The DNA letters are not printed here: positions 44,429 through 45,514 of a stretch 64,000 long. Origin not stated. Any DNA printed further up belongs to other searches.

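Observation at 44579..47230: PatA-like acyltransferase + PimA/PIG-A-like GT4 + deacetylase: a bacterial GPI-like glycolipid route?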

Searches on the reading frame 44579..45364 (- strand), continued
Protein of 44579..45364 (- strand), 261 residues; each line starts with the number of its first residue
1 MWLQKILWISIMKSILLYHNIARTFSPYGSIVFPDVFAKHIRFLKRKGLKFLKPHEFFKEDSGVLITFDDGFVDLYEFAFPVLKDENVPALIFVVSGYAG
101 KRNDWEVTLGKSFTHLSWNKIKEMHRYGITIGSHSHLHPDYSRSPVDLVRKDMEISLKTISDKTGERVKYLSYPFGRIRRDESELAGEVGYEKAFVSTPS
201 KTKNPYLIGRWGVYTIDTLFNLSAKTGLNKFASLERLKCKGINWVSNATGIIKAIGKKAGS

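Call 76: find_encoding_contigs(protein=P0502, flank=7000, max_places=1)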
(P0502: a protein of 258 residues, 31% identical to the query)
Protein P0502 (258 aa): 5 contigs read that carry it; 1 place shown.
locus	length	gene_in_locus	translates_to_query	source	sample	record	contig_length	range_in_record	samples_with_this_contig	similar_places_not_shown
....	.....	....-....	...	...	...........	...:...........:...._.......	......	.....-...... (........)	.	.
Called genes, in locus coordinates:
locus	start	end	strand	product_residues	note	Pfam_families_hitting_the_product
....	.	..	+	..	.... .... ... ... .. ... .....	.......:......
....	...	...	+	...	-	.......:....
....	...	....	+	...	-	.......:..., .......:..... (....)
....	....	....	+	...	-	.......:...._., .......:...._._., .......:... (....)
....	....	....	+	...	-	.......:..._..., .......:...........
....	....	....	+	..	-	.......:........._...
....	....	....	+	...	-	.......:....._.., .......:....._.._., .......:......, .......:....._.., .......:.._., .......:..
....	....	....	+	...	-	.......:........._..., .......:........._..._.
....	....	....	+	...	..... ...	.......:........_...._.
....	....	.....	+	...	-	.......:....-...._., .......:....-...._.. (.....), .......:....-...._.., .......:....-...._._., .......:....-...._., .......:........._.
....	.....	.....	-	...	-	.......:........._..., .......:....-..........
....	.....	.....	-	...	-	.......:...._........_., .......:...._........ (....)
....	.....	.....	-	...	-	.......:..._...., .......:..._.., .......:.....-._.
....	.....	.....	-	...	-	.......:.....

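Call 87: predict_structure(alignment_id=A3)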
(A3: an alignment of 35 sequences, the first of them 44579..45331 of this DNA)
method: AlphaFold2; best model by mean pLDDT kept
length: 250 residues; sequences in the alignment: 35
mean_pLDDT: 91.7   pTM: 0.90
mean pLDDT of the five models: 91.7, 91.6, 91.4, 91.0, 90.6
residues with pLDDT >= 90: 199; 70-90: 33; 50-70: 15; < 50: 3
segments of 3 or more residues with pLDDT < 50: 248-250
pLDDT, mean of each block of 10 residues (from residue 1): 95 79 97 98 97 97 97 98 97 68 94 97 95 95 99 98 91 96 94 95 94 94 91 76 59
secondary structure, 60 per line:
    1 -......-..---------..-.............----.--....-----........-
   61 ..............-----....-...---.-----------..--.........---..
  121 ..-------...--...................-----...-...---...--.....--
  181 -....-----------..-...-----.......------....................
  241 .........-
elements in order: E2-7 H23-35 H43-46 E52-59 H62-74 E80-83 H107-115 E119-122 H135-153 E159-161 H174-178 E182-185 E200-202 H208-214 H221-249

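Call 90: fold_search(model_id=the predicted structure, library=pdb)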
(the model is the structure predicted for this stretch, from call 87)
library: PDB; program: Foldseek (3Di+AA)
matches with E <= 10: 1434; with E <= 0.001: 51
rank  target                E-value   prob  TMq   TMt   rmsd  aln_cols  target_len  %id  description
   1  6dq3_A                1.4e-17  1.00  0.74  0.81   3.4       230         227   24  Streptococcus pyogenes deacetylase PplD in complex with acetate (released 2019-05-01)
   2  6dq3_B                1.9e-17  1.00  0.74  0.81   3.4       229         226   24  Streptococcus pyogenes deacetylase PplD in complex with acetate (released 2019-05-01)
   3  4wcj                  4.4e-16  1.00  0.73  0.78   3.0       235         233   25  Structure of IcaB from Ammonifex degensii (released 2014-11-12)
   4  4u10_A                6.1e-14  1.00  0.67  0.64   4.5       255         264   18  Probing the structure and mechanism of de-N-acetylase from aggregatibacter actinomycetemcomitans (released 2015-01-14)
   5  4u10_B                6.9e-14  1.00  0.73  0.69   3.8       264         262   17  Probing the structure and mechanism of de-N-acetylase from aggregatibacter actinomycetemcomitans (released 2015-01-14)
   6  3vus_A                7.9e-14  1.00  0.69  0.66   4.7       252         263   16  Escherichia coli PgaB N-terminal domain (released 2012-11-14)
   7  6go1_A                1.3e-13  1.00  0.74  0.59   2.4       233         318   24  Crystal Structure of a Bacillus anthracis peptidoglycan deacetylase (released 2019-04-10)
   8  4hd5                  1.4e-13  1.00  0.73  0.58   3.0       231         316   20  Crystal Structure of BC0361, a polysaccharide deacetylase from Bacillus cereus (released 2012-10-10)
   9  3vus_B                2.2e-13  1.00  0.70  0.68   4.9       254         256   16  Escherichia coli PgaB N-terminal domain (released 2012-11-14)
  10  4f9d_A                2.2e-13  1.00  0.67  0.31   5.1       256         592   16  Structure of Escherichia coli PgaB 42-655 in complex with nickel (released 2012-07-25)
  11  4f9j_A                3.5e-13  1.00  0.67  0.30   4.4       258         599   16  Structure of Escherichia coli PgaB 42-655 in complex with iron (released 2012-07-25)
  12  4v33_A                3.7e-13  1.00  0.72  0.58   2.8       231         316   20  Crystal structure of the putative polysaccharide deacetylase BA0330 from bacillus anthracis (released 2015-04-08)
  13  5bu6_A                1.6e-12  1.00  0.63  0.60   5.1       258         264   21  Structure of BpsB deaceylase domain from Bordetella bronchiseptica (released 2015-07-29)
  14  2j13                  8.1e-07  1.00  0.45  0.54  11.7       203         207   24  Structure of a family 4 carbohydrate esterase from Bacillus anthracis (released 2006-10-03)
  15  7fbw                  7.9e-06  1.00  0.43  0.57   5.7       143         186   24  Acetylxylan esterase from Caldanaerobacter subterraneus subsp. tengcongensis (released 2021-10-27)
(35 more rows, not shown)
